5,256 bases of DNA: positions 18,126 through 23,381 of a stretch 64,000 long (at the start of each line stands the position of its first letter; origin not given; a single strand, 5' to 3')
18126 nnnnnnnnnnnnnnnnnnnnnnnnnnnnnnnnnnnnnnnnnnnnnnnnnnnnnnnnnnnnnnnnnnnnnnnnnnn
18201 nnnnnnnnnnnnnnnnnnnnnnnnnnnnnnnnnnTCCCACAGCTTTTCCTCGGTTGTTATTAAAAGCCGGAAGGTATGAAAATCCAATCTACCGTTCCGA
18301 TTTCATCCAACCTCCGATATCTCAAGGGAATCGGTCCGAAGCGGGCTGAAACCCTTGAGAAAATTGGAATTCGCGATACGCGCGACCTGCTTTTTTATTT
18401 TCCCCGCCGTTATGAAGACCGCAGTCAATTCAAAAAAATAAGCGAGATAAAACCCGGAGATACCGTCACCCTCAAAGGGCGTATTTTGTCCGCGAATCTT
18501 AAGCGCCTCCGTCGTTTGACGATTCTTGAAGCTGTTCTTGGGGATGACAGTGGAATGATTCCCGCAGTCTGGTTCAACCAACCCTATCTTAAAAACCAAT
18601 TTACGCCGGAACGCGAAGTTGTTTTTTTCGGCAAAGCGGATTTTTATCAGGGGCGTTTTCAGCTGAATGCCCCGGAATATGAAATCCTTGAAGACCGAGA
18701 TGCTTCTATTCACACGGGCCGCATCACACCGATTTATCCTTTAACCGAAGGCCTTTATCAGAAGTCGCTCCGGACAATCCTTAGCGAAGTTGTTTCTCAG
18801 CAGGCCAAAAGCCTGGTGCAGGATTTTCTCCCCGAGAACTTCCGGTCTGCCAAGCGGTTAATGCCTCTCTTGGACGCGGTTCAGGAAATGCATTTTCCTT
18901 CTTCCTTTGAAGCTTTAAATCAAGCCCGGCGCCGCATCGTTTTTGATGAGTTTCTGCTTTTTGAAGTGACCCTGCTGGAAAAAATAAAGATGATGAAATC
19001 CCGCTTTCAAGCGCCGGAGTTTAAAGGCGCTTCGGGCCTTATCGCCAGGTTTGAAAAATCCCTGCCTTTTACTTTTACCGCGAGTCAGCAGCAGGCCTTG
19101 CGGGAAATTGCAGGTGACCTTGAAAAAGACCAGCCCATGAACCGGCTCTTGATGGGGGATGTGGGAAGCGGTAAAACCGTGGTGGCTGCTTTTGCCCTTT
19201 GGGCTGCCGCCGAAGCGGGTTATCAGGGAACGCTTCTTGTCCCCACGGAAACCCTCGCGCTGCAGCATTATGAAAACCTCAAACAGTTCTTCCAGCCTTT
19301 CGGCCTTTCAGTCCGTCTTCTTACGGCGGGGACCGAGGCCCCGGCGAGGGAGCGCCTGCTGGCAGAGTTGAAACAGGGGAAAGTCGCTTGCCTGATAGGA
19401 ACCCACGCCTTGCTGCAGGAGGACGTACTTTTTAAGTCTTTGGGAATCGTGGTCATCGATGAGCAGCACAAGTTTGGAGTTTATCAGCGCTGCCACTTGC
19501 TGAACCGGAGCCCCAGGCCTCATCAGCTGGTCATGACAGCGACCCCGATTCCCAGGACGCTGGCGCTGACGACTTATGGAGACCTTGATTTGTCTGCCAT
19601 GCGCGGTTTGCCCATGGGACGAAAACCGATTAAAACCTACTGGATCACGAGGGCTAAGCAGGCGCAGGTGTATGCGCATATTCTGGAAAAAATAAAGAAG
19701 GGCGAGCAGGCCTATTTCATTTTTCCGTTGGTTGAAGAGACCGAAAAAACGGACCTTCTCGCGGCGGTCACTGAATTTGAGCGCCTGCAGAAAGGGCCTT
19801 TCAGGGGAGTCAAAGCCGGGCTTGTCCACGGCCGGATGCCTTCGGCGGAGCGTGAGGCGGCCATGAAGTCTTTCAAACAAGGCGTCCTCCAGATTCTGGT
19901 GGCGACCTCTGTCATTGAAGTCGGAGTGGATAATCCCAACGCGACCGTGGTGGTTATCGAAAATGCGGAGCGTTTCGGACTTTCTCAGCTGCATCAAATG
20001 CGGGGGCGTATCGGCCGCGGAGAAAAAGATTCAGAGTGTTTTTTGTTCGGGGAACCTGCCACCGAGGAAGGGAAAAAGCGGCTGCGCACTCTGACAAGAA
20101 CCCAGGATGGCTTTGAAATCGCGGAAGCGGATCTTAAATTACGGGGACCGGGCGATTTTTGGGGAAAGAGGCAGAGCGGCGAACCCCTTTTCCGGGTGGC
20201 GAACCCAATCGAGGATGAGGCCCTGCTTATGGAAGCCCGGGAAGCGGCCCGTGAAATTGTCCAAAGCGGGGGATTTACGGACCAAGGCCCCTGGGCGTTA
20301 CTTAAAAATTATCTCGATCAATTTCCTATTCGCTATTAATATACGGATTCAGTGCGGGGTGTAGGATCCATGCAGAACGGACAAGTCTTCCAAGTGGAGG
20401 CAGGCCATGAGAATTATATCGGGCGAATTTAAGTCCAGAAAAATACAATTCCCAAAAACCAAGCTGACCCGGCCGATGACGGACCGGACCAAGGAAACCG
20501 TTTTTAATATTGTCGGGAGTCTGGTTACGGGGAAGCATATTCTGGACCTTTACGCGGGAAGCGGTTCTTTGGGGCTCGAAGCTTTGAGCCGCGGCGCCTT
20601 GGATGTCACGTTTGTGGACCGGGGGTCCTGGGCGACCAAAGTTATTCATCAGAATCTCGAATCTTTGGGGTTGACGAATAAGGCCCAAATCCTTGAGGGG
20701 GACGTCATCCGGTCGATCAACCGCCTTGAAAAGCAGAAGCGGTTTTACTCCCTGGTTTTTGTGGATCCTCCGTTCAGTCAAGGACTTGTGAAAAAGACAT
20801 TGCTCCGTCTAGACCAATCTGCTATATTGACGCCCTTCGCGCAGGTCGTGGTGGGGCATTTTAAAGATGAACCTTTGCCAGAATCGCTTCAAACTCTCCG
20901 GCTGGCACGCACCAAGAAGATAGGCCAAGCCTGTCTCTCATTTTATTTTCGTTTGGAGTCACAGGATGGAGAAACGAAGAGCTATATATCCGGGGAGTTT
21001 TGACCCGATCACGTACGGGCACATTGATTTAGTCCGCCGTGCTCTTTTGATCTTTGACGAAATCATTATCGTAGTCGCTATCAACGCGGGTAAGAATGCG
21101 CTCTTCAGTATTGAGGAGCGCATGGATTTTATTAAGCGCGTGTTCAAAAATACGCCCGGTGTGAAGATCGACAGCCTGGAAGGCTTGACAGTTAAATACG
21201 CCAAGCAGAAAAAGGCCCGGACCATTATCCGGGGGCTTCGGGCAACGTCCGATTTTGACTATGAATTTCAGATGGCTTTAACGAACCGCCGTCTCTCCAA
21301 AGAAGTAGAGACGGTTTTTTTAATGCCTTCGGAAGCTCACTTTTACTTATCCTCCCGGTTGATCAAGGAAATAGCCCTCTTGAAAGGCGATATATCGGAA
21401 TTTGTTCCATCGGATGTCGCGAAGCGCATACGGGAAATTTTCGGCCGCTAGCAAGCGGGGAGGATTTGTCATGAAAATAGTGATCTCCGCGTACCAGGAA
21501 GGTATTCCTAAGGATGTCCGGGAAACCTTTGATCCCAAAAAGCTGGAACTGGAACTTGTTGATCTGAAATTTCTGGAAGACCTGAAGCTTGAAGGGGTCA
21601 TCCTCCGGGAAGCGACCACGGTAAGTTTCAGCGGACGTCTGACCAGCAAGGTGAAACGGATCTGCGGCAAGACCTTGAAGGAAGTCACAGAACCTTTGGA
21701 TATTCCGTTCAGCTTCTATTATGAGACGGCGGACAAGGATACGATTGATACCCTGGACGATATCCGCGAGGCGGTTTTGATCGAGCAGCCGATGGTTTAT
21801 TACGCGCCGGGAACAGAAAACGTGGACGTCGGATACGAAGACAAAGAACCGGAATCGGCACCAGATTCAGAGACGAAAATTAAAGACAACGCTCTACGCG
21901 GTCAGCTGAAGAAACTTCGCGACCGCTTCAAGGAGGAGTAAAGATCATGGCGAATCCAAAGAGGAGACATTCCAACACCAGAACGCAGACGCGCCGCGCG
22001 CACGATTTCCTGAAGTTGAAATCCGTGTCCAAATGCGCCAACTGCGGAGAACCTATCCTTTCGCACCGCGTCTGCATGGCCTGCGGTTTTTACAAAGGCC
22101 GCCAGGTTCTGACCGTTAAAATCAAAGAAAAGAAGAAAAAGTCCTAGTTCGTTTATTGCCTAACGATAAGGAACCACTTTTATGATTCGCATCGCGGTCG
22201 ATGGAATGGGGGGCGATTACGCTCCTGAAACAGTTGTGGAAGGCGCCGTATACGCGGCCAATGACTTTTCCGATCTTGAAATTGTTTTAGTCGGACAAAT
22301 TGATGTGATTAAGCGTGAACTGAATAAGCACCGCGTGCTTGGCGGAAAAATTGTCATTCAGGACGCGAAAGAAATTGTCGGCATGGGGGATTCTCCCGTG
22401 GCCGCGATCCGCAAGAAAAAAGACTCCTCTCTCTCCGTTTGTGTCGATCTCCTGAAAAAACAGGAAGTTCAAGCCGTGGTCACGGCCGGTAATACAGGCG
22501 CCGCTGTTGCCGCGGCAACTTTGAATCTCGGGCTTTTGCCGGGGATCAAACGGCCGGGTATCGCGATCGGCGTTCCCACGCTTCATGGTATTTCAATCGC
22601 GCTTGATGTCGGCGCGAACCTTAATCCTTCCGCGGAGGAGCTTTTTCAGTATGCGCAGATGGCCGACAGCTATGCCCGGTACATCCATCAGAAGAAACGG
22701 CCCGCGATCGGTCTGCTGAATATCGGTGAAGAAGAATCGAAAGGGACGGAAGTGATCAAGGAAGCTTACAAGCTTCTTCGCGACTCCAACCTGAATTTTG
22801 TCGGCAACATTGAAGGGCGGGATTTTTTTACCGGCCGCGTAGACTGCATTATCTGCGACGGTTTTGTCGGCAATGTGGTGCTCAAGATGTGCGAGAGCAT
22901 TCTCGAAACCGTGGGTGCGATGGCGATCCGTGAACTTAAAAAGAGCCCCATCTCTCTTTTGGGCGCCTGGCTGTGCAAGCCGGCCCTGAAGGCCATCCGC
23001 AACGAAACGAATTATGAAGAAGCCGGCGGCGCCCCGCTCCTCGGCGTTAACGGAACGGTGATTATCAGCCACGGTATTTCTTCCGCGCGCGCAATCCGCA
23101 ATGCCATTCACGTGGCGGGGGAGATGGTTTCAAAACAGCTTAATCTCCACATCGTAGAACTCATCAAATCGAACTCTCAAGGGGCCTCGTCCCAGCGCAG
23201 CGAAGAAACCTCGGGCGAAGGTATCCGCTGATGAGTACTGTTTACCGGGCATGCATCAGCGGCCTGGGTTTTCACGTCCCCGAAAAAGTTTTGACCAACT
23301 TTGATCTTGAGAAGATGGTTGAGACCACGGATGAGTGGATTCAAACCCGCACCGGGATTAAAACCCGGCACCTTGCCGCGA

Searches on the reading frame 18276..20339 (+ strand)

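Call 10: search_protein_families(library=ncbifam, proteins=[window:18276-20339:+], max_evalue=0.00001)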
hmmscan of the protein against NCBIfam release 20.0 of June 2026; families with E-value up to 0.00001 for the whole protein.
window:18276-20339:+ (687 aa): 41 families (the best 25 are shown)
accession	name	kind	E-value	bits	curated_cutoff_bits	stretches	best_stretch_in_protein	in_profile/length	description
NF008168.0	PRK10917.2-2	equivalog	1.1e-256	854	718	1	7-670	107-771/795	ATP-dependent DNA helicase RecG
NF008165.0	PRK10917.1-3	equivalog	2e-249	829.7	711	1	9-682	6-680/692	ATP-dependent DNA helicase RecG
NF008170.0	PRK10917.2-4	equivalog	8e-223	741.8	975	1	4-665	124-799/826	ATP-dependent DNA helicase RecG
TIGR00643.1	recG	equivalog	7.6e-221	735.1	659.4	1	31-658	2-629/629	ATP-dependent DNA helicase RecG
NF008163.0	PRK10917.1-1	equivalog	2.9e-196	653.8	796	1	11-664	9-670/692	ATP-dependent DNA helicase RecG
NF008164.0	PRK10917.1-2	equivalog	6.7e-190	632.8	785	1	6-664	8-673/704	ATP-dependent DNA helicase RecG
NF008166.0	PRK10917.1-4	equivalog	9.7e-177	589.2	864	1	22-663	22-682/705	ATP-dependent DNA helicase RecG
NF008167.0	PRK10917.2-1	equivalog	6.7e-169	563.4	995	1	18-665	11-716/744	ATP-dependent DNA helicase RecG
TIGR00580.2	mfd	equivalog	3.9e-107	359.8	800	1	243-636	410-799/907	transcription-repair coupling factor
NF008169.0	PRK10917.2-3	equivalog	2.5e-99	333.5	555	1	22-658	6-603/610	ATP-dependent DNA helicase RecG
NF007966.0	PRK10689.1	equivalog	2.3e-73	247.5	1329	1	256-636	590-966/1148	transcription-repair coupling factor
NF004066.1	PRK05580.1-3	equivalog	3.1e-13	48.9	813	1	257-400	243-379/788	primosomal protein N'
NF004067.0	PRK05580.1-4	equivalog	7.8e-13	47.7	763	1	256-400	194-330/737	primosomal protein N'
NF004070.0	PRK05580.2-2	equivalog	9.1e-13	47.2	921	1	265-400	195-325/729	primosomal protein N'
NF003673.1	PRK05298.1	equivalog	1.1e-12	47.2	743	0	260-339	3-78/653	excinuclease ABC subunit UvrB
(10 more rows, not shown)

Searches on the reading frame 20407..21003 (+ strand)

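Call 10: search_protein_families(library=ncbifam, proteins=[window:20407-21003:+], max_evalue=0.00001)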
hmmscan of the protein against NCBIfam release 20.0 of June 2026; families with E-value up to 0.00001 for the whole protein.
window:20407-21003:+ (198 aa): 8 families
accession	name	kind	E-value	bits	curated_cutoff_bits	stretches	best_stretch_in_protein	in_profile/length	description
TIGR00095.1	TIGR00095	equivalog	5.8e-48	163.1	117.5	1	2-182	13-193/194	16S rRNA (guanine(966)-N(2))-methyltransferase RsmD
NF008157.0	PRK10909.1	equivalog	1.1e-34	120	302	1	1-186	13-194/199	16S rRNA (guanine(966)-N(2))-methyltransferase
NF046099.1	RSP_2647_MTase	equivalog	7.6e-09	34.9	600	1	35-122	211-298/391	RSP_2647 family RNA methyltransferase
TIGR03534.1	RF_mod_PrmC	equivalog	2.7e-08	33.6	199.1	1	28-123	76-166/253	peptide chain release factor N(5)-glutamine methyltransferase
TIGR02469.1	CbiT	equivalog_domain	1e-06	29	78.3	1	41-103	19-80/124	precorrin-6Y C5,15-methyltransferase (decarboxylating) subunit CbiT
TIGR00536.1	hemK_fam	subfamily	1e-06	28.1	115.5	1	27-107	100-181/286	HemK family protein methyltransferase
NF008748.0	PRK11783.1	equivalog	1.2e-06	27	466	1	35-124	535-623/704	bifunctional 23S rRNA (guanine(2069)-N(7))-methyltransferase RlmK/23S rRNA (guanine(2445)-N(2))-methyltransferase RlmL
TIGR03533.1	L3_gln_methyl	equivalog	3.7e-06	26.5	229.7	1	41-124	121-200/284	50S ribosomal protein L3 N(5)-glutamine methyltransferase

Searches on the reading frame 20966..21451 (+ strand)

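Call 10: search_protein_families(library=ncbifam, proteins=[window:20966-21451:+], max_evalue=0.00001)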
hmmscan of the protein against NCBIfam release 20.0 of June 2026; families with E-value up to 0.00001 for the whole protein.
window:20966-21451:+ (161 aa): 7 families
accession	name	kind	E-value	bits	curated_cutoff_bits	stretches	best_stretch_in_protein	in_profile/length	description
TIGR01510.1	coaD_prev_kdtB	equivalog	6.4e-60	201.7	103.3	1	5-157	1-153/155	pantetheine-phosphate adenylyltransferase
TIGR00125.1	cyt_tran_rel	domain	6.3e-15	55.1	27.7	1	5-58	1-58/65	adenylyltransferase/cytidyltransferase family protein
TIGR00482.1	TIGR00482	equivalog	2.5e-08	34.2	112.45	1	7-73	1-72/194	nicotinate (nicotinamide) nucleotide adenylyltransferase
NF002243.0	PRK01153.1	subfamily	2.3e-07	30.6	127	1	5-160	2-159/175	nicotinamide-nucleotide adenylyltransferase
TIGR01526.1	nadR_NMN_Atrans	equivalog_domain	2.6e-06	26.9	341.15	1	6-71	4-72/325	nicotinamide-nucleotide adenylyltransferase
TIGR01527.1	arch_NMN_Atrans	equivalog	2.9e-06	27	181.2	0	5-160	1-158/167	nicotinamide-nucleotide adenylyltransferase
NF005519.0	PRK07152.1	equivalog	4.1e-06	26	315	1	4-72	2-75/361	nicotinate-nucleotide adenylyltransferase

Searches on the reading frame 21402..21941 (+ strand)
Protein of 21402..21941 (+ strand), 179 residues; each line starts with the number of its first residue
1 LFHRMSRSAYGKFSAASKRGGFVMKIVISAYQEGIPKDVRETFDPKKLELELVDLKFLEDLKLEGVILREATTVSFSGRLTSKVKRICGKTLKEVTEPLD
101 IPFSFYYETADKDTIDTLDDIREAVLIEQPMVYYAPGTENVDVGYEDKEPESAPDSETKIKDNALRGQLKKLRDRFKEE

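Call 10: search_protein_families(library=ncbifam, proteins=[window:21402-21941:+], max_evalue=0.00001)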
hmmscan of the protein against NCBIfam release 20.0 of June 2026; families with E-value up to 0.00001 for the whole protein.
window:21402-21941:+ (179 aa): 0 families

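Call 13: search_protein_families(library=pfam, proteins=[window:21402-21941:+], max_evalue=0.01)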
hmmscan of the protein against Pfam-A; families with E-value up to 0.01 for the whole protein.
window:21402-21941:+ (179 aa): 1 family
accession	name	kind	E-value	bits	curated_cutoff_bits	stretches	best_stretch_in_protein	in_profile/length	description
PF02620.22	YceD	-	5.5e-05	23.6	33.2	0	77-111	2-36/119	Large ribosomal RNA subunit accumulation protein YceD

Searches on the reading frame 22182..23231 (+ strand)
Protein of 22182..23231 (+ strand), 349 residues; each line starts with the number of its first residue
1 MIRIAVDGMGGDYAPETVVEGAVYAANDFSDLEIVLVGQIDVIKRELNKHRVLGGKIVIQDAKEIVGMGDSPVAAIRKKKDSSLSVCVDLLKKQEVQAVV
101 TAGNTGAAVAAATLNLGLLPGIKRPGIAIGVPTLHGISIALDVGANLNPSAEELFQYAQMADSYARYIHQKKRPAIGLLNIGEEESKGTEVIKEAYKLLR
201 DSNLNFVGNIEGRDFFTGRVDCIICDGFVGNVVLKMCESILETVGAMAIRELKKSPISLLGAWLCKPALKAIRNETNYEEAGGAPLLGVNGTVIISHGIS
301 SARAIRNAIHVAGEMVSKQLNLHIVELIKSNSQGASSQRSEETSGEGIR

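Call 10: search_protein_families(library=ncbifam, proteins=[window:22182-23231:+], max_evalue=0.00001)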
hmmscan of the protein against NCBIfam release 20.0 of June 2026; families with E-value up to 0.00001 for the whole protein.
window:22182-23231:+ (349 aa): 4 families
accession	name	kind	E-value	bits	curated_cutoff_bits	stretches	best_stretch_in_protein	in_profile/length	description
TIGR00182.1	plsX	equivalog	2.8e-101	339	243.4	1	2-331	1-330/337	phosphate acyltransferase PlsX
NF010419.0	PRK13845.1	equivalog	5.6e-70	236.4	729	1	2-328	98-433/440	putative glycerol-3-phosphate acyltransferase PlsX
NF010420.0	PRK13846.1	equivalog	8e-55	186.3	536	1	2-315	3-302/316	phosphate acyltransferase PlsX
NF040747.1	reduct_C_alpha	equivalog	1.4e-06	27.6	350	0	170-240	153-228/380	glycine/sarcosine/betaine reductase complex component C subunit alpha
